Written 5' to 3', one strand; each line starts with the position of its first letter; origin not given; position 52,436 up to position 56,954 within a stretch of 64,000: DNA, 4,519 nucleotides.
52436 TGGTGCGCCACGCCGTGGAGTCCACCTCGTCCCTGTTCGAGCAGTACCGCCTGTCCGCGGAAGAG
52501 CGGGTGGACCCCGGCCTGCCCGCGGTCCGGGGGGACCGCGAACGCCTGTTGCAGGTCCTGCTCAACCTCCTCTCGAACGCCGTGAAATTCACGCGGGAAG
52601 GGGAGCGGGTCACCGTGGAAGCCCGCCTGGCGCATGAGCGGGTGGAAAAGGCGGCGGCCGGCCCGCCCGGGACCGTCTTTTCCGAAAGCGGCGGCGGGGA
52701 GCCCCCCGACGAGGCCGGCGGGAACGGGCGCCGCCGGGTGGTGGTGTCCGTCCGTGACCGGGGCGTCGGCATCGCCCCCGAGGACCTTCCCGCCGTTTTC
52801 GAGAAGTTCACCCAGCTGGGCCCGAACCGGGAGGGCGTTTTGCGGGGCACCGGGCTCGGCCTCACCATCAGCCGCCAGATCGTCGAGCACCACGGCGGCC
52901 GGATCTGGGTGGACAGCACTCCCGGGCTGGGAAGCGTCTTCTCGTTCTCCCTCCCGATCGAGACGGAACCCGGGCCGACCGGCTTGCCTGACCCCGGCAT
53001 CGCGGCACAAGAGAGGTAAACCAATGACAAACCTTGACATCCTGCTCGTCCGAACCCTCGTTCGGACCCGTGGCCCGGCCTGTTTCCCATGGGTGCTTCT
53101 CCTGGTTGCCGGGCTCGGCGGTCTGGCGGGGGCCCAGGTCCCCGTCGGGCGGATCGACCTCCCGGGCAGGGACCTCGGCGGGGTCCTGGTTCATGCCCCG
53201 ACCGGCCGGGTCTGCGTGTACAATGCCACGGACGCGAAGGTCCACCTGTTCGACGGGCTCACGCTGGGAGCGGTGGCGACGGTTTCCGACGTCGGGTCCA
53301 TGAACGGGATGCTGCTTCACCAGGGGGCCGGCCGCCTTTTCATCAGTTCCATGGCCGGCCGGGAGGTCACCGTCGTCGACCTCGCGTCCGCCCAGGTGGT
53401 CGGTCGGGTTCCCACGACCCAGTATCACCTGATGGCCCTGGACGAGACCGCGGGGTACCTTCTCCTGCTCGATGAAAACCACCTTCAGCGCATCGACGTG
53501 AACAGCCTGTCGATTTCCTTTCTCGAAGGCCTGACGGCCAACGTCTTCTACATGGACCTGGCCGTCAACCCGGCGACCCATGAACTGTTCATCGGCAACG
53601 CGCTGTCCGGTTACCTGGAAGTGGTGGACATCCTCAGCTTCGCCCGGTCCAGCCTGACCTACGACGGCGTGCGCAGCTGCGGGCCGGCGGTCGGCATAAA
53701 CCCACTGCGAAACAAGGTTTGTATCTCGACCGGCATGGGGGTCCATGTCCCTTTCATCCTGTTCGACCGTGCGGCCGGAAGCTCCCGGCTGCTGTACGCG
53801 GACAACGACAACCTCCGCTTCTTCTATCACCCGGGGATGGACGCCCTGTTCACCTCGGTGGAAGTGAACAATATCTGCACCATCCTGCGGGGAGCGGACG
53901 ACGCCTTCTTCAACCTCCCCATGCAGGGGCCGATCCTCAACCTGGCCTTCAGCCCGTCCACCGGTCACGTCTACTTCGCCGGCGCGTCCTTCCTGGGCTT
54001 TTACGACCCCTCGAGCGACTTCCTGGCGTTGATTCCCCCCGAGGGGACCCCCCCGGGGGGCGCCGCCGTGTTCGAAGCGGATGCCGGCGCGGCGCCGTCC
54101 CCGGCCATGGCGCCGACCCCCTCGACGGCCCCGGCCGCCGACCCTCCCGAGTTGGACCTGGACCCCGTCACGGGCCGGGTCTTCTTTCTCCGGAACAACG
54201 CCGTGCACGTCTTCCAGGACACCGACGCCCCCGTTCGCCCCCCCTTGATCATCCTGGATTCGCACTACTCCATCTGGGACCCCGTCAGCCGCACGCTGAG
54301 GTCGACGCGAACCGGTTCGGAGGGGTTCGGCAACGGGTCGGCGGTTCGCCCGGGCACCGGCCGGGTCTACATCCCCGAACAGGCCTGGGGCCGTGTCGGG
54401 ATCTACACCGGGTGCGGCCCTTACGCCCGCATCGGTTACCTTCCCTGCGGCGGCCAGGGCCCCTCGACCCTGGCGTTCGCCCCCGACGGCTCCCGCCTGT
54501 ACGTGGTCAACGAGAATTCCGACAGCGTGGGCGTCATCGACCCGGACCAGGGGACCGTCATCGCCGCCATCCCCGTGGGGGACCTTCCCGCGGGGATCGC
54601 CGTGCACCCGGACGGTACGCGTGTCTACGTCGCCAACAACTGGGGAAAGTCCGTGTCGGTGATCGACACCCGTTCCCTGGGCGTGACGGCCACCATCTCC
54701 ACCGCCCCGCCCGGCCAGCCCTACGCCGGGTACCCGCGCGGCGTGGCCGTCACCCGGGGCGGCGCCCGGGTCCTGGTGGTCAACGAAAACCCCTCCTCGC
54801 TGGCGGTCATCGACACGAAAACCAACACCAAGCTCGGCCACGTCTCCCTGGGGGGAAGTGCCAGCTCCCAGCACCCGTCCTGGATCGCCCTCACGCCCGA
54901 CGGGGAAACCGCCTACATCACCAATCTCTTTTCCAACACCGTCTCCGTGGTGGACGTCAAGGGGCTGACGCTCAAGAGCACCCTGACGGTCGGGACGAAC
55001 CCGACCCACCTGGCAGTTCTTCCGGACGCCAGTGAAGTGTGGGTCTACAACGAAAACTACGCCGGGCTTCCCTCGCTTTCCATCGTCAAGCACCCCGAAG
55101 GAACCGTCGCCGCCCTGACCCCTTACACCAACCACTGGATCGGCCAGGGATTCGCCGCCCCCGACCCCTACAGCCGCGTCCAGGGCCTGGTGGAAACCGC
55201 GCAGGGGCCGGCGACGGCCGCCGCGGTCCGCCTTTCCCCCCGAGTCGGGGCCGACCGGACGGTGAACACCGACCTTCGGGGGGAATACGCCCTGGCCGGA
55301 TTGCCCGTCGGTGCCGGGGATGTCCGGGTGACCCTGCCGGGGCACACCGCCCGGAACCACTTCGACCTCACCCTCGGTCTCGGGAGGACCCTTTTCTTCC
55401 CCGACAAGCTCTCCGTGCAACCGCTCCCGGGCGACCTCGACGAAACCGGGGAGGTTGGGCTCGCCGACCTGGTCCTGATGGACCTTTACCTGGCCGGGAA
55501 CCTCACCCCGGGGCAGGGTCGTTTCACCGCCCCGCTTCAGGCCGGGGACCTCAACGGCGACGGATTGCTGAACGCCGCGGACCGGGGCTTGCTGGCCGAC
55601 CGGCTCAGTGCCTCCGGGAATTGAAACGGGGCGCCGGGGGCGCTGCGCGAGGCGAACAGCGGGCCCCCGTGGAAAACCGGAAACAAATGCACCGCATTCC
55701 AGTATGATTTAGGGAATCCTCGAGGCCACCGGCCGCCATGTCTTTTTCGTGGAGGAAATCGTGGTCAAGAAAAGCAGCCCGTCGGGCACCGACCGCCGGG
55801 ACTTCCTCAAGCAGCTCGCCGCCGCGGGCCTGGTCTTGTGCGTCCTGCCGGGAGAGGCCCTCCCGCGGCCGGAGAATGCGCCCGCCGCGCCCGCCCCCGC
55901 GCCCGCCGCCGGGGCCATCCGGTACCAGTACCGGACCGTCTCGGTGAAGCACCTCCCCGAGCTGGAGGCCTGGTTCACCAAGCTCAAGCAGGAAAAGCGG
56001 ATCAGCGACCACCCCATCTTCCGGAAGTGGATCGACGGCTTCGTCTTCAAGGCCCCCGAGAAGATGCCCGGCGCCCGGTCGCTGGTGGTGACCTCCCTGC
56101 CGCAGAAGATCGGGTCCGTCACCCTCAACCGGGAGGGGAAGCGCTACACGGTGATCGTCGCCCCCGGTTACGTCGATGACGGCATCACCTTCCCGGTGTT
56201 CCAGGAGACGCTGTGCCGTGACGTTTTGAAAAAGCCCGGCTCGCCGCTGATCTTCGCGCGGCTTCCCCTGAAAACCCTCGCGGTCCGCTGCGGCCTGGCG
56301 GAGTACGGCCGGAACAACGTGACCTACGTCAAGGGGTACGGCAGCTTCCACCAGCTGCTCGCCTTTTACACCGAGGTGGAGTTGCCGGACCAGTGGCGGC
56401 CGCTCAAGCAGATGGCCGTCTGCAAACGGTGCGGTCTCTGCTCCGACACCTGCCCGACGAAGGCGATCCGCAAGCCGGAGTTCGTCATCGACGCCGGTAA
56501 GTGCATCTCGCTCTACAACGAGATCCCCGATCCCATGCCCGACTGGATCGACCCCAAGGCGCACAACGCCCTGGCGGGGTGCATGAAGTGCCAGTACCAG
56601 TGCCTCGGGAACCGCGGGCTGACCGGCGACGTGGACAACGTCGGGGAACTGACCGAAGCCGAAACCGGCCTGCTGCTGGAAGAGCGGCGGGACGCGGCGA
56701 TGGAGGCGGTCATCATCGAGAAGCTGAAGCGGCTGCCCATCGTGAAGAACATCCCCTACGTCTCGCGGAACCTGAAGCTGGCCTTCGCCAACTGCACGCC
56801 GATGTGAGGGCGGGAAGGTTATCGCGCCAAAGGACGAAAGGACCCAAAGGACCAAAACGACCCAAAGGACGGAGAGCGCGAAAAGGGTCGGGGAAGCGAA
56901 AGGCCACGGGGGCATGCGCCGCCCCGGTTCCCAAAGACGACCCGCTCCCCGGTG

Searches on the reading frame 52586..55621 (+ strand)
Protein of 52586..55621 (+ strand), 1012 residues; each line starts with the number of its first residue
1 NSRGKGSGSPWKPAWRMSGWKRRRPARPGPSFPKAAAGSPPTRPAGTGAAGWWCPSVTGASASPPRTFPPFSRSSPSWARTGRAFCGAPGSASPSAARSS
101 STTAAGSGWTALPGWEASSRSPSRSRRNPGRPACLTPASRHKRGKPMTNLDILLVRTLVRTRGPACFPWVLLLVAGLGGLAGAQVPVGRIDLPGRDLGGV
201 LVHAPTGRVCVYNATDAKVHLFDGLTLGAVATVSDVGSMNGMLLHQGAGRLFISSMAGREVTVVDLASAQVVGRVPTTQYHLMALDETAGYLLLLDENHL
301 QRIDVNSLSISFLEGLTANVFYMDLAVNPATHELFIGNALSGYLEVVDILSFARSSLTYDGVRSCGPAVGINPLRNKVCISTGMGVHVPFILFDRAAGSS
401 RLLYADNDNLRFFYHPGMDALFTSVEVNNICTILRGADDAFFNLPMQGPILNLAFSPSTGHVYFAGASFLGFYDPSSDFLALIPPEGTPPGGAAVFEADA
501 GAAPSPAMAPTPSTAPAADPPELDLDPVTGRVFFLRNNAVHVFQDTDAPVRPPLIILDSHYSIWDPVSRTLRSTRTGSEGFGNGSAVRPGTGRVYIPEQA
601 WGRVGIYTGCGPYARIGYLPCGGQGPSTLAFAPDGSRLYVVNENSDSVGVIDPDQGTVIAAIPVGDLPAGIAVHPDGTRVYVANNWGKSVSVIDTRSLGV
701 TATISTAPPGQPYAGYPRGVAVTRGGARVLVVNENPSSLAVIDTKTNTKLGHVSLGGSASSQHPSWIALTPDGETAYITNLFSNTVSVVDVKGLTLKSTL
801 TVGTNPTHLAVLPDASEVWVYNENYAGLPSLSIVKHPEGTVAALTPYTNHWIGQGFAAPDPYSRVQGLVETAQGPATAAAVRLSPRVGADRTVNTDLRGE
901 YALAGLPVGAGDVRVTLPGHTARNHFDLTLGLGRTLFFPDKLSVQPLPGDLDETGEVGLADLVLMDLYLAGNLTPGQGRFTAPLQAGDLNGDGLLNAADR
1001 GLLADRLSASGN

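Call 20: search_protein_families(library=pfam, proteins=[window:52586-55621:+])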
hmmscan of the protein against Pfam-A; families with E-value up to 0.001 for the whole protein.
window:52586-55621:+ (1012 aa): 7 families
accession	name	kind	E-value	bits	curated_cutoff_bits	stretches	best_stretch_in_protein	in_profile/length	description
PF10282.15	Lactonase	-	5.3e-13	49.3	21.7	1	623-748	190-324/344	Lactonase, 7-bladed beta-propeller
PF21783.3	YNCE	-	6.7e-09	36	27.1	0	635-703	39-321/339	YNCE-like beta-propeller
PF13620.12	CarboxypepD_reg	-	1.7e-05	25.5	32.3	1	865-934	2-73/82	Carboxypeptidase regulatory-like domain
PF25174.1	Beta-prop_THOC3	-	1.8e-05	24.3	305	0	628-702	51-124/272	THOC3 beta-propeller domain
PF24684.1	Vgb_lyase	-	0.00021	20.7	50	1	597-823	71-283/290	Virginiamycin B lyase family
PF00404.24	Dockerin_1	-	0.00027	21.5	22.9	1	948-1007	1-56/57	Dockerin type I domain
PF02239.22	Cytochrom_D1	-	0.00061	18.9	25.5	0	629-722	41-132/368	Cytochrome D1 heme domain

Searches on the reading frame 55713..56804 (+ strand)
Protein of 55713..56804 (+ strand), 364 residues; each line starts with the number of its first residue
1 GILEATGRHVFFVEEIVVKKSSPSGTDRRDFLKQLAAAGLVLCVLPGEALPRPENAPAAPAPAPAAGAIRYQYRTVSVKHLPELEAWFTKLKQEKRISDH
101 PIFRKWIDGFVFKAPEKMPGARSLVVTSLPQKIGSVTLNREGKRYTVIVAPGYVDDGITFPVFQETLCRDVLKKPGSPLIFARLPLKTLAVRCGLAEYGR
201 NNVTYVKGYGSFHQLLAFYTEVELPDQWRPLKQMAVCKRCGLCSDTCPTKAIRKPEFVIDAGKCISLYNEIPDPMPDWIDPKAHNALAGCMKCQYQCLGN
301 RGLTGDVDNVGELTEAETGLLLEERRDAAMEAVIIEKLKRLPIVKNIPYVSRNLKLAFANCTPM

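Call 20: search_protein_families(library=pfam, proteins=[window:55713-56804:+])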
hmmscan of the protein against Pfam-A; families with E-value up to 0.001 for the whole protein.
window:55713-56804:+ (364 aa): 3 families
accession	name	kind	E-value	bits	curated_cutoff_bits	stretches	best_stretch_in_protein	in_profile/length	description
PF13484.11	Fer4_16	-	1.6e-11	45.2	30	1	237-297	2-63/66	4Fe-4S double cluster binding domain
PF00037.32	Fer4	-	0.00019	21.6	21.1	1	236-253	7-24/24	4Fe-4S binding domain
PF13187.11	Fer4_9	-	0.00026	21.4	27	0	235-252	35-52/52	4Fe-4S dicluster domain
